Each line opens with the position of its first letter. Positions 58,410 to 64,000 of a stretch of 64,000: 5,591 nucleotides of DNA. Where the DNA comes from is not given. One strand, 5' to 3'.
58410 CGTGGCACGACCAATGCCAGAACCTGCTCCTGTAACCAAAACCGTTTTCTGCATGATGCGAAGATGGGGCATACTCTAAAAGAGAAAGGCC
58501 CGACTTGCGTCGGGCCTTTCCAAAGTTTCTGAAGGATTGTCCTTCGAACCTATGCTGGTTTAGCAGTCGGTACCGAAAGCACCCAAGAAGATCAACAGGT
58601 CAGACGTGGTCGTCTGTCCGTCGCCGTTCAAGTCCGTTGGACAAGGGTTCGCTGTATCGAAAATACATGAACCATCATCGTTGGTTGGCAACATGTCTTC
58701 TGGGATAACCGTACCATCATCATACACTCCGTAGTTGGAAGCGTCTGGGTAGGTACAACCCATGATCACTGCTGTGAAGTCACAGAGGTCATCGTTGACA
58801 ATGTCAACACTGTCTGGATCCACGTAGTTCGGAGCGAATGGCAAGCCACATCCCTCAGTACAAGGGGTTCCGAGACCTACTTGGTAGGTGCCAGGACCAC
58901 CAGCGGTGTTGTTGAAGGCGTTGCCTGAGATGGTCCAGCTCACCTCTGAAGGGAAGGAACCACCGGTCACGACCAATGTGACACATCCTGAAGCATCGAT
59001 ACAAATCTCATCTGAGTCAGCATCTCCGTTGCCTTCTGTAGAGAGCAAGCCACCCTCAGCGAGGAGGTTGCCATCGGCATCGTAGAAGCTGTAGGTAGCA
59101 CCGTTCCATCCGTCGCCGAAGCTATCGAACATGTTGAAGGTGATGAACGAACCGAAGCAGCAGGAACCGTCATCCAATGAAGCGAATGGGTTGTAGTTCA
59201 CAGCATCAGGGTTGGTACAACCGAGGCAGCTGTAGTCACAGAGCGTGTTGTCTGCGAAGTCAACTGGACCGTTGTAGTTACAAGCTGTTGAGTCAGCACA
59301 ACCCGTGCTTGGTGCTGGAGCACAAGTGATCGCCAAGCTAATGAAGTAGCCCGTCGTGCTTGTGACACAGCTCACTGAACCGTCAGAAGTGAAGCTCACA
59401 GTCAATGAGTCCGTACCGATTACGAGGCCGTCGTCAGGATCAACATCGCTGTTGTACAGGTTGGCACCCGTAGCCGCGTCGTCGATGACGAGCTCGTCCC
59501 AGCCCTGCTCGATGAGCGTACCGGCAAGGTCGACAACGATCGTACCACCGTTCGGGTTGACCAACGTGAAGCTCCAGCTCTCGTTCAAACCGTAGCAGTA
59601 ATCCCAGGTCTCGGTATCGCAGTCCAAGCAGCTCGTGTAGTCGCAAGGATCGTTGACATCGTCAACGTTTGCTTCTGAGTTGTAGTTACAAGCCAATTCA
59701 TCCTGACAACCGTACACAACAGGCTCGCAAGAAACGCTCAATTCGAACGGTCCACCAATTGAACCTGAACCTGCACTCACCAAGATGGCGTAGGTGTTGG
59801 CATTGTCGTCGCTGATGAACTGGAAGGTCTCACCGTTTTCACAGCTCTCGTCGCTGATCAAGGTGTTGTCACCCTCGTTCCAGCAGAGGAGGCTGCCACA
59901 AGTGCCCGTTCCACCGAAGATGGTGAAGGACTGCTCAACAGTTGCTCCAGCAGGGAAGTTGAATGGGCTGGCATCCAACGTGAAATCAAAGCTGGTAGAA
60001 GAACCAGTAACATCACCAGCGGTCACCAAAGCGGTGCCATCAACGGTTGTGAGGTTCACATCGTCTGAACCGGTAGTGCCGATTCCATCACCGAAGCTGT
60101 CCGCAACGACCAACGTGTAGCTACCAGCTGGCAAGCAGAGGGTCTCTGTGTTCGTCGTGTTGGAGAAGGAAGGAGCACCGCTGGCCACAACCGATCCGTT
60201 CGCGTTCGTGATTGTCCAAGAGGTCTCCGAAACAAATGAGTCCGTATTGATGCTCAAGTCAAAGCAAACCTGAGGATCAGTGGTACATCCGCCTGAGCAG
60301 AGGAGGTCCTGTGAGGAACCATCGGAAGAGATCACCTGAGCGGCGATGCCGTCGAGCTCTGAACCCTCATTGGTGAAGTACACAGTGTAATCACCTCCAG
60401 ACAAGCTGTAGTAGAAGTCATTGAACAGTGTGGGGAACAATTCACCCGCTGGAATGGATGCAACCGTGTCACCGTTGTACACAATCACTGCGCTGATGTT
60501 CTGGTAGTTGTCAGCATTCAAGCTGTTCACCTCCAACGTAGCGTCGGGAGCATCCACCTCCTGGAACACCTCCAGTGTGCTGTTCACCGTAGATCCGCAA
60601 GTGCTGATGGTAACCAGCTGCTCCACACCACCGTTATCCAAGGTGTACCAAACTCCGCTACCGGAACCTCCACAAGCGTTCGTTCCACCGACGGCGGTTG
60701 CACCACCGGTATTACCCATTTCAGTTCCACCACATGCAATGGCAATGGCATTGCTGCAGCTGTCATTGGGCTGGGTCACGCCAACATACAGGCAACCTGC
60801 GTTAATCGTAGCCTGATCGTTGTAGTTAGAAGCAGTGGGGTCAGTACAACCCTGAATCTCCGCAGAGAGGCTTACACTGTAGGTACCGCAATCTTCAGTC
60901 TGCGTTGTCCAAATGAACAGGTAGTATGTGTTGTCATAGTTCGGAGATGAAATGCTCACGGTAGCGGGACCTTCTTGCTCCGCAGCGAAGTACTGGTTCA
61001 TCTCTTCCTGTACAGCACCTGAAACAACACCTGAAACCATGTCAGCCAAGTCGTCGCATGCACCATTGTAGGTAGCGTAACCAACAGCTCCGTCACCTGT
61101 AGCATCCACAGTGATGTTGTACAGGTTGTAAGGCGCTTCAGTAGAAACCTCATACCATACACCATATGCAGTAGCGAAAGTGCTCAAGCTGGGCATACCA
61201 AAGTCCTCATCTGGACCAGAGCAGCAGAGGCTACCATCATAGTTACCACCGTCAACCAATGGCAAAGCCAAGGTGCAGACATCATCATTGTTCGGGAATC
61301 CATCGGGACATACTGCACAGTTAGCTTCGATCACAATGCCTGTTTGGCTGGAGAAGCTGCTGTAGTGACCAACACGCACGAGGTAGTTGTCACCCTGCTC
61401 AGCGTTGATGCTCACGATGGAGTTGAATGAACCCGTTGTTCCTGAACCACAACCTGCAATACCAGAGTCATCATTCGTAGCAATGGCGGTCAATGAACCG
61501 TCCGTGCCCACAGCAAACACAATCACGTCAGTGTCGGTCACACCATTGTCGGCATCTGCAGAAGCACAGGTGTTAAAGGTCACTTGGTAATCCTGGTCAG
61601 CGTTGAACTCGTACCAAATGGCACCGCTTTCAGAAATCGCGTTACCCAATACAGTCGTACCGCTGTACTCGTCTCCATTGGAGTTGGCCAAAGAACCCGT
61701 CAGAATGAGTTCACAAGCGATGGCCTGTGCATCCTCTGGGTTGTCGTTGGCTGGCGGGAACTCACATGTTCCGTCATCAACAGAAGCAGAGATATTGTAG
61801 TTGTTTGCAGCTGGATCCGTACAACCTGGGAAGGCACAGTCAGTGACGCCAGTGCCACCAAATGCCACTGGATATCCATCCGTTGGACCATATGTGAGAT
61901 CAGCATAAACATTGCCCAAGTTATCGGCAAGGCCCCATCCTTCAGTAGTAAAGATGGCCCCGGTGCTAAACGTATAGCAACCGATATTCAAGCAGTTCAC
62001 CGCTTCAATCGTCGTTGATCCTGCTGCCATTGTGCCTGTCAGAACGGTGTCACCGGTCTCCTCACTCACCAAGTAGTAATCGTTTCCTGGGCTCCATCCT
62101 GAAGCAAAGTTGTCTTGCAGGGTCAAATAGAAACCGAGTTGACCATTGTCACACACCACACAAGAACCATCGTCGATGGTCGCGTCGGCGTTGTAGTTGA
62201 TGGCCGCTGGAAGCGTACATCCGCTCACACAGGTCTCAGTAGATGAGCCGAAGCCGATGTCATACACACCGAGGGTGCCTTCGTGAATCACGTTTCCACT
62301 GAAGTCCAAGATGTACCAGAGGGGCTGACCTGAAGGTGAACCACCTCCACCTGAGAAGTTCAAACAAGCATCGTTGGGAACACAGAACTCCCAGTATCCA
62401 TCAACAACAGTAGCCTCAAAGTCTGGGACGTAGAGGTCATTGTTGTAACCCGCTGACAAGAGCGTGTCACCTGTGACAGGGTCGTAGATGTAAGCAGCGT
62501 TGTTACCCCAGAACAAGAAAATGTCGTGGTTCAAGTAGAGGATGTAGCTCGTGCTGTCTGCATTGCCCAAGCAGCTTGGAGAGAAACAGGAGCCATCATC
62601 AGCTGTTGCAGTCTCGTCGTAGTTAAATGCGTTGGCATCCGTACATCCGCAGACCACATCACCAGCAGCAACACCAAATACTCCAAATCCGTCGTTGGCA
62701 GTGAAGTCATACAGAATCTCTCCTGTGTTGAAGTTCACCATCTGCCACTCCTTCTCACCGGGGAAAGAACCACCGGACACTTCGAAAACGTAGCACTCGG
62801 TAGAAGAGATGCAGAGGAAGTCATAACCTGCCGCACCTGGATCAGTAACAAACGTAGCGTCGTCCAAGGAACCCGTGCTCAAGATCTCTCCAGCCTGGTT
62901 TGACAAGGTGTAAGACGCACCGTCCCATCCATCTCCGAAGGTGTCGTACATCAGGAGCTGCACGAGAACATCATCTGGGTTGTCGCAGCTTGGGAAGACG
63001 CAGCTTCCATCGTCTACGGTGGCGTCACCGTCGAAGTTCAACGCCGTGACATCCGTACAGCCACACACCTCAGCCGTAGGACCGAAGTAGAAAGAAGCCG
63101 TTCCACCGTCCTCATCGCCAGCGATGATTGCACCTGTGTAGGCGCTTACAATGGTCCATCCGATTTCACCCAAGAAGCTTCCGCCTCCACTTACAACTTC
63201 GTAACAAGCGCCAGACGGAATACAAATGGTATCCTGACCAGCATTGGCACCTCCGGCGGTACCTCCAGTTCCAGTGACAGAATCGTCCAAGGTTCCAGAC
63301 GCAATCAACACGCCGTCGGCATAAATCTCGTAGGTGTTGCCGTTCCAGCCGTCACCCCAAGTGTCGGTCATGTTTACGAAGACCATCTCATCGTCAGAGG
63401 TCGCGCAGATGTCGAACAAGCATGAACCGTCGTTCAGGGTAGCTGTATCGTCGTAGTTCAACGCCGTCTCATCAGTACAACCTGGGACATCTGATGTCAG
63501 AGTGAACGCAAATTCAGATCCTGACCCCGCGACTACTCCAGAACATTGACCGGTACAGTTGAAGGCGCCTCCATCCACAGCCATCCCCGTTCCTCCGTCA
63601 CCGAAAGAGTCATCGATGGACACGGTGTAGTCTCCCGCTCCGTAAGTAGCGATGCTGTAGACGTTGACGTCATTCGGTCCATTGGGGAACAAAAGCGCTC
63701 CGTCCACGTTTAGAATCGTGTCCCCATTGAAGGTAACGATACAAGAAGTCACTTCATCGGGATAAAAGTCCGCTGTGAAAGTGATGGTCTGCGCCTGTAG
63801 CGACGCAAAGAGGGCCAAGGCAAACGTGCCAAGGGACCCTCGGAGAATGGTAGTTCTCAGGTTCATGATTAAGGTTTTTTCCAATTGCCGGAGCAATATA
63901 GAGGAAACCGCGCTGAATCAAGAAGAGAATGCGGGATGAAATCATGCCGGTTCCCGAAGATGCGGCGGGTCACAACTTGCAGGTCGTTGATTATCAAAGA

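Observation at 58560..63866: Monocistronic 1,768-aa cysteine-stapled mosaic secreted protein with no recognisable catalytic or classical adhesin domain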

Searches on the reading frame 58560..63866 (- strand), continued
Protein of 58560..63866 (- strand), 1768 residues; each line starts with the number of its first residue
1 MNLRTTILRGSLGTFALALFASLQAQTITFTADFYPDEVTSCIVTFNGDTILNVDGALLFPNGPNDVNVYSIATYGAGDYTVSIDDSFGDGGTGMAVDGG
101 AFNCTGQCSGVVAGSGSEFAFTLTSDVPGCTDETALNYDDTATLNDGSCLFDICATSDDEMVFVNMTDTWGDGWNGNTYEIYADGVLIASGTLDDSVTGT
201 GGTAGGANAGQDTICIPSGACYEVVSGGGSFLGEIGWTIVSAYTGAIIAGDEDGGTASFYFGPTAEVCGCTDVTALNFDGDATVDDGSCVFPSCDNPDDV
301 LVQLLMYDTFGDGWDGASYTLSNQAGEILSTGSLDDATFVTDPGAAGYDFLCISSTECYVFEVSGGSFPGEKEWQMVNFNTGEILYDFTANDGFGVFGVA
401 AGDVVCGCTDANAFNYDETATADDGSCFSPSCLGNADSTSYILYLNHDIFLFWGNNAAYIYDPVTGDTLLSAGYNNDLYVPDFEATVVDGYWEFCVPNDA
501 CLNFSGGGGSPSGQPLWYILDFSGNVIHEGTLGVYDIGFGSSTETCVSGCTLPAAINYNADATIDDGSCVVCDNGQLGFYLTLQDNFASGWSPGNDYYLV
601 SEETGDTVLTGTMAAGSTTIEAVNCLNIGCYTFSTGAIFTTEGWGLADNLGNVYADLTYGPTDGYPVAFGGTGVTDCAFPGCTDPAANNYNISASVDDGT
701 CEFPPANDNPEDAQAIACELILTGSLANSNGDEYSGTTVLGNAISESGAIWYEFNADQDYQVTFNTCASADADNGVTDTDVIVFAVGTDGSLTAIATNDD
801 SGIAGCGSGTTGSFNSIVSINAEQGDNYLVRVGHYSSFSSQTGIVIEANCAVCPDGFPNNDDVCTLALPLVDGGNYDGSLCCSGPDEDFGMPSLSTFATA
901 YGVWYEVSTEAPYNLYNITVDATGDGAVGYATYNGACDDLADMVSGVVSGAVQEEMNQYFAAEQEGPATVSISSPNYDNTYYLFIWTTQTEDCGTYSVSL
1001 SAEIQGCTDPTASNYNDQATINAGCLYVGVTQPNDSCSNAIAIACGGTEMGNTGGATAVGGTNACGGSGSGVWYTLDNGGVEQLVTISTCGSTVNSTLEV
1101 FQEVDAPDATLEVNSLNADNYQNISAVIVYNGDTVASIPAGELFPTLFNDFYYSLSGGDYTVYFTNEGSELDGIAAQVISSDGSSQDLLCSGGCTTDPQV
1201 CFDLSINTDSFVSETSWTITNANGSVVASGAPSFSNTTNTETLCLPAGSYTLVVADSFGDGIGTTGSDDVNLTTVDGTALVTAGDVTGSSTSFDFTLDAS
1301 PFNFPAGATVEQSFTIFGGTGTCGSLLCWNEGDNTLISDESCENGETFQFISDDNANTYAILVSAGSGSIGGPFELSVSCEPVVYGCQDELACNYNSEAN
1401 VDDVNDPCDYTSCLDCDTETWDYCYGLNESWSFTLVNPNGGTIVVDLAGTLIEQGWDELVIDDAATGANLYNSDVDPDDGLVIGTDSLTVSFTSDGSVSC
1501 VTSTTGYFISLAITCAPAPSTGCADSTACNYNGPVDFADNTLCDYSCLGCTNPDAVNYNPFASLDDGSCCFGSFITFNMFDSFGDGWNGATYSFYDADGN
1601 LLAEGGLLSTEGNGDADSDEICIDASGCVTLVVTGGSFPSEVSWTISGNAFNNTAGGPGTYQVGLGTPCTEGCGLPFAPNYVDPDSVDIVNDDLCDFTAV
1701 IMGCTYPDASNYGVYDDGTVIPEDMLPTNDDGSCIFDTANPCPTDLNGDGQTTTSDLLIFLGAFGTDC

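Call 94: list_cluster_members(proteins=[P0072, P0109, P0090, P0098, P0044, P0068, P0010, P0012, P0015, P0105])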
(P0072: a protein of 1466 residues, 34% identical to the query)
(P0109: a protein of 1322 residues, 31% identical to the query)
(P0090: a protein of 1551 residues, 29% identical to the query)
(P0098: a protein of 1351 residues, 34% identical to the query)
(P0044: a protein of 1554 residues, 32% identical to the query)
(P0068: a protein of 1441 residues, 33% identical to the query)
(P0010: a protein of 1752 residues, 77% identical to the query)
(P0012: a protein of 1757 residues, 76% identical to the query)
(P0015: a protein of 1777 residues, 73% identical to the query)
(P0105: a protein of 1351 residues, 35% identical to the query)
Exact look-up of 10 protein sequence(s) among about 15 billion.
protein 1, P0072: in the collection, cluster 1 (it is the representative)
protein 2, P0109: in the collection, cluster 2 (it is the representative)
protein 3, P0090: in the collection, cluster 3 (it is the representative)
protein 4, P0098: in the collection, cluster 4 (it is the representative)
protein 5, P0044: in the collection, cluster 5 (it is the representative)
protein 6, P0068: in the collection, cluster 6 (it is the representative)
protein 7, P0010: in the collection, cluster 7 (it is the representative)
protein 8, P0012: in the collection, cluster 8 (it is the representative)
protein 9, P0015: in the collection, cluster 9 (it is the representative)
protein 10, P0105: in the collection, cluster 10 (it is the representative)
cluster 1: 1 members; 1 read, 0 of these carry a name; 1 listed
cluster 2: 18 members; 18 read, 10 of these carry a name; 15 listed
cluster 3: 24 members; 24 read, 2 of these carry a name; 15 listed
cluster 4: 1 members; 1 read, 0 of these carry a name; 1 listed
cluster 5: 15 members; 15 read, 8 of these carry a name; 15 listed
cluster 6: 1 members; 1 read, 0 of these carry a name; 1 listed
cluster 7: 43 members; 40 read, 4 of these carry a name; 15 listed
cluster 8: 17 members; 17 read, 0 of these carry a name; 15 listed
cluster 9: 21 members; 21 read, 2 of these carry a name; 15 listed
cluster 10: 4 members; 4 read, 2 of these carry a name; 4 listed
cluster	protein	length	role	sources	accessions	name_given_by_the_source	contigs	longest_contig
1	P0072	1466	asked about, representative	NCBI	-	-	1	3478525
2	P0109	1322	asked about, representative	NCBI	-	-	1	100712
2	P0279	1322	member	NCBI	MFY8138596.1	MAG: hypothetical protein ACOVMR_10850 [Flavobacteriales bacterium]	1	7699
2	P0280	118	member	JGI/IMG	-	hypothetical protein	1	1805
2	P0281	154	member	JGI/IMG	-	hypothetical protein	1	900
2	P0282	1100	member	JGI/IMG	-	hypothetical protein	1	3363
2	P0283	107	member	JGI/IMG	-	hypothetical protein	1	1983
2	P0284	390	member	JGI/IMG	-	hypothetical protein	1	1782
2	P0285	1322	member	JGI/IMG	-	subtilisin-like proprotein convertase family protein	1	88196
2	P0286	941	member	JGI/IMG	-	hypothetical protein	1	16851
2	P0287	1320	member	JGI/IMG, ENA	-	subtilisin-like proprotein convertase family protein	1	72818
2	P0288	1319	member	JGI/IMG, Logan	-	hypothetical protein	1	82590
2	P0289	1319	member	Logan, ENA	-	-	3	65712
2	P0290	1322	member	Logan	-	-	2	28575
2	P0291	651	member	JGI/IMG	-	-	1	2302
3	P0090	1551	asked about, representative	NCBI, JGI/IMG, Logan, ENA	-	-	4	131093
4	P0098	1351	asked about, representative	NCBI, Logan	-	-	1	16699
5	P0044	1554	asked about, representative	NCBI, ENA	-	-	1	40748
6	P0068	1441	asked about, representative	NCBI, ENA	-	-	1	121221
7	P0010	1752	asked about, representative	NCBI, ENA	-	-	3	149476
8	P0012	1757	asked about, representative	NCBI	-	-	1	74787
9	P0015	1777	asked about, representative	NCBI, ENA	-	-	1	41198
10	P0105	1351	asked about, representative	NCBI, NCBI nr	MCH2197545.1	MAG: hypothetical protein MK081_02095 [Flavobacteriales bacterium] | hypothetical protein [Flavobacteriales bacterium]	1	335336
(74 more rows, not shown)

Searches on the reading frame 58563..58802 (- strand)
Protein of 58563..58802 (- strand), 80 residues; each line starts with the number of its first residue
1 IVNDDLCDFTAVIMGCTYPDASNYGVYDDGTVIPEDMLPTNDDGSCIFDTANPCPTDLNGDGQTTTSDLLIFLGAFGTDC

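Call 51: search_protein_families(library=pfam, proteins=[window:58563-58802:-], max_evalue=10)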
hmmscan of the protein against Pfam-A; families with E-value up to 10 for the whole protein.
seq(80 aa): 1 family
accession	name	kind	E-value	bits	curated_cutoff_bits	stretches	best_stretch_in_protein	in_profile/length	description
PF00404.24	Dockerin_1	-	0.1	13.3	22.9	1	56-71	36-51/57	Dockerin type I domain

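Call 52: search_protein_families(library=ncbifam, proteins=[window:58563-58802:-], max_evalue=10)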
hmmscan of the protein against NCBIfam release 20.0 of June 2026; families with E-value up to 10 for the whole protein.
seq(80 aa): 1 family
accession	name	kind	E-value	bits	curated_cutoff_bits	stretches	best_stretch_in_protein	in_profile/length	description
NF041540.1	dockerin_GC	domain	0.00056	20.3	29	1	48-80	30-67/67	GC-type dockerin domain-anchored protein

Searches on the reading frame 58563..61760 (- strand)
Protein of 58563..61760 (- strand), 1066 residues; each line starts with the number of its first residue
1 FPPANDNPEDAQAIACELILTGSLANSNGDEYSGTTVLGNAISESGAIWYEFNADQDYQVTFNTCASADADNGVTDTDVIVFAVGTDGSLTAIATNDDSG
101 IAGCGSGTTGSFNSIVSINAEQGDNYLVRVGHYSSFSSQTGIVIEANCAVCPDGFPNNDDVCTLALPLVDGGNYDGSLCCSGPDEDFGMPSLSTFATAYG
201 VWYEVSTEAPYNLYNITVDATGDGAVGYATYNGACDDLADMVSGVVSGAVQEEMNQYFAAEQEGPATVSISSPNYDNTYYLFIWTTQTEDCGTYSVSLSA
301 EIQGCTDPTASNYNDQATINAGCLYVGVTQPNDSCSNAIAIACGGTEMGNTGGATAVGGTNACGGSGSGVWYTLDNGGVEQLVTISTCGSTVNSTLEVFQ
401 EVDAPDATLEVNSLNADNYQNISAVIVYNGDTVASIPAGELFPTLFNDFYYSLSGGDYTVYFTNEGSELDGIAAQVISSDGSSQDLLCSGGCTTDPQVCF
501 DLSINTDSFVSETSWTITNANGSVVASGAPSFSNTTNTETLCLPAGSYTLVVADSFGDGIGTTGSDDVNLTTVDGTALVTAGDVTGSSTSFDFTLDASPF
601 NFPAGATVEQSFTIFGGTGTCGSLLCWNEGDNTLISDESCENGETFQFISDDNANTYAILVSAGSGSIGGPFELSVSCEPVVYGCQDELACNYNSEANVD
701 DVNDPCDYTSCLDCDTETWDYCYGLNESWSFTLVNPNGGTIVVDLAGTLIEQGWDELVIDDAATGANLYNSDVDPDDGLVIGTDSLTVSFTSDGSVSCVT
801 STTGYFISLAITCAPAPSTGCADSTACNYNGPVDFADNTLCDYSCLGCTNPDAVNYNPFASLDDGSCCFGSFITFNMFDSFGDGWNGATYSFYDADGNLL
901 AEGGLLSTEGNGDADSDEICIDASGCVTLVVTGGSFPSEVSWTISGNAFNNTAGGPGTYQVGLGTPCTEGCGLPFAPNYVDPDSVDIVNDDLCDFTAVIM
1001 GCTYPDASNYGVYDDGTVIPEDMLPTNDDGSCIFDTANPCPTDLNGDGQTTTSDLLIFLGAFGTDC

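Call 33: predict_structure(alignment_id=A3)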
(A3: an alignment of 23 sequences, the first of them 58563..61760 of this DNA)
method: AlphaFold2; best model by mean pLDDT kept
length: 1066 residues; sequences in the alignment: 23
mean_pLDDT: 64.5   pTM: 0.34
mean pLDDT of the five models: 64.5, 63.4, 63.4, 58.4, 54.4
residues with pLDDT >= 90: 15; 70-90: 489; 50-70: 290; < 50: 272
segments of 3 or more residues with pLDDT < 50: 1-3, 70-73, 98-113, 136-138, 303-331, 353-367, 481-494, 616-622, 681-715, 797-802, 815-867, 968-1017, 1021-1041, 1060-1066
pLDDT, mean of each block of 10 residues (from residue 1): 61 81 67 73 77 80 68 63 80 64 41 63 84 57 75 54 65 67 54 56 75 79 75 71 67 55 74 80 74 75 46 38 40 60 70 40 45 74 82 76 61 74 83 84 72 73 77 64 40 54 86 88 85 83 82 86 76 74 83 69 65 50 54 72 81 73 64 77 33 34 39 52 76 70 77 82 82 70 81 59 67 45 29 28 33 43 46 81 71 81 76 77 76 79 74 79 62 35 41 36 45 47 40 42 56 56 38
secondary structure, 60 per line:
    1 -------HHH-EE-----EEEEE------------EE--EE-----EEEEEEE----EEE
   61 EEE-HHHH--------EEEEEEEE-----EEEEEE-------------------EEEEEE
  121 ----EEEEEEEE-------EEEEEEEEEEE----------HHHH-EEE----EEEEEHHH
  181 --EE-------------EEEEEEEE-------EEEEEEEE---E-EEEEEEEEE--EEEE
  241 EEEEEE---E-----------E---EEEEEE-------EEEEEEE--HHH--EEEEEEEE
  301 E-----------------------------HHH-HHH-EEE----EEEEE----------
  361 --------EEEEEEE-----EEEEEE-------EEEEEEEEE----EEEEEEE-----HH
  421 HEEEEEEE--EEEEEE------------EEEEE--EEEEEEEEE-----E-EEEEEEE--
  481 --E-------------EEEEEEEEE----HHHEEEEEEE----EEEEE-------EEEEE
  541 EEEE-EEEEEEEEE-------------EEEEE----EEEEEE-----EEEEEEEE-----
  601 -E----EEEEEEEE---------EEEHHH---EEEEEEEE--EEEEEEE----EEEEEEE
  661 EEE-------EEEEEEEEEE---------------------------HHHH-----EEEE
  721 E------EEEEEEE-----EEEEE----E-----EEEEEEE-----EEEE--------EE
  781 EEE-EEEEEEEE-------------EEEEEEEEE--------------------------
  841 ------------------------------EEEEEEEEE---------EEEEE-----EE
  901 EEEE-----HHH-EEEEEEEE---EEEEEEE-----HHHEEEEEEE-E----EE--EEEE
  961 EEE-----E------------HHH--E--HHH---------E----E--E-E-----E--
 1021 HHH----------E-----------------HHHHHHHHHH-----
elements in order (helices of 4 or more, strands of 3 or more residues): E19-23 E47-53 E58-63 H65-68 E77-84 E90-95 E115-120 E125-132 E140-150 H161-164 E166-168 E173-177 E198-205 E213-220 E226-234 E237-246 E266-271 E279-285 E293-301 E339-341 E346-350 E369-375 E381-386 E394-402 E407-413 E422-428 E431-436 E449-453 E456-464 E472-478 E497-505 E513-519 E524-528 E536-544 E546-554 E568-572 E577-582 E588-595 E607-614 E624-626 E633-640 E643-649 E654-663 E671-680 H708-711 E717-721 E728-734 E740-744 E755-761 E767-770 E779-783 E785-792 E806-814 E871-879 E889-893 E899-904 E914-921 E925-931 E940-946 E957-963 H1052-1061

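Call 45: fold_search(model_id=the predicted structure, library=pdb)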
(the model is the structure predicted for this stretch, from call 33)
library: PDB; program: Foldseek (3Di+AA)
matches with E <= 10: 1334; with E <= 0.001: 49
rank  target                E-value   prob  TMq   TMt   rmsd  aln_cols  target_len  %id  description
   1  8zi4_A                7.5e-08  1.00  0.08  0.14  27.4       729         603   12  Cryo-EM structure of wtEP-trypsinogen (released 2025-05-21)
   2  8zj4_A                8.3e-08  1.00  0.08  0.14  26.3       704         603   10  trypsinogen-EP-N619A (released 2025-05-21)
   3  3kq4_B                9.2e-08  1.00  0.10  0.19  31.8       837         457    8  Structure of Intrinsic Factor-Cobalamin bound to its receptor Cubilin (released 2010-03-09)
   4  8h3u_A                5.2e-07  1.00  0.12  0.19  27.2       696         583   10  Inhibitor-bound EP, polyA model (released 2022-11-23)
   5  8ziy_A                1.2e-06  0.99  0.08  0.14  27.4       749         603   10  trypsinogen-EP-E574A (released 2025-05-21)
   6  8woq_A                1.5e-06  1.00  0.13  0.19   9.5       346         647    9  Cryo-EM structure of human SIDT1 protein with C1 symmetry at neutral pH (released 2024-03-20)
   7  4gz9_A                1.5e-06  0.99  0.12  0.20  26.3       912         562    8  Mouse Neuropilin-1, extracellular domains 1-4 (a1a2b1b2) (released 2012-10-17)
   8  5iku                  4.7e-06  1.00  0.09  0.35  17.8       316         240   15  Crystal structure of the Hathewaya histolytica ColG tandem collagen-binding domain s3as3b in the presence of calcium at  (released 2017-03-15)
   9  7m0r_E                4.7e-06  0.96  0.10  0.18  25.5       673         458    9  Cryo-EM structure of the Sema3A/PlexinA4/Neuropilin 1 complex (released 2021-05-05)
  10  8kcw_A                7.9e-06  1.00  0.12  0.18  12.4       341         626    7  Cryo-EM structure of human SIDT1 bound to cholesterol (released 2024-06-12)
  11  8wos_A                1.1e-05  1.00  0.13  0.19   9.5       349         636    9  Cryo-EM structure of human SIDT1 protein with C1 symmetry at low pH (released 2024-03-20)
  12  6sh9_B                1.1e-05  0.87  0.09  0.08  25.3       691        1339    9  EngBF DARPin Fusion 4b D12 (released 2019-11-06)
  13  5a59_A                1.2e-05  0.80  0.09  0.09  25.6       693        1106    8  The structure of GH101 E796Q mutant from Streptococcus pneumoniae TIGR4 in complex with T-antigen (released 2015-09-02)
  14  2zxq                  1.3e-05  0.89  0.08  0.08  25.6       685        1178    8  Crystal structure of endo-alpha-N-acetylgalactosaminidase from Bifidobacterium longum (EngBF) (released 2009-06-16)
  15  6qfk_A                1.3e-05  0.85  0.09  0.07  25.5       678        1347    9  EngBF DARPin Fusion 4b G10 (released 2019-11-06)
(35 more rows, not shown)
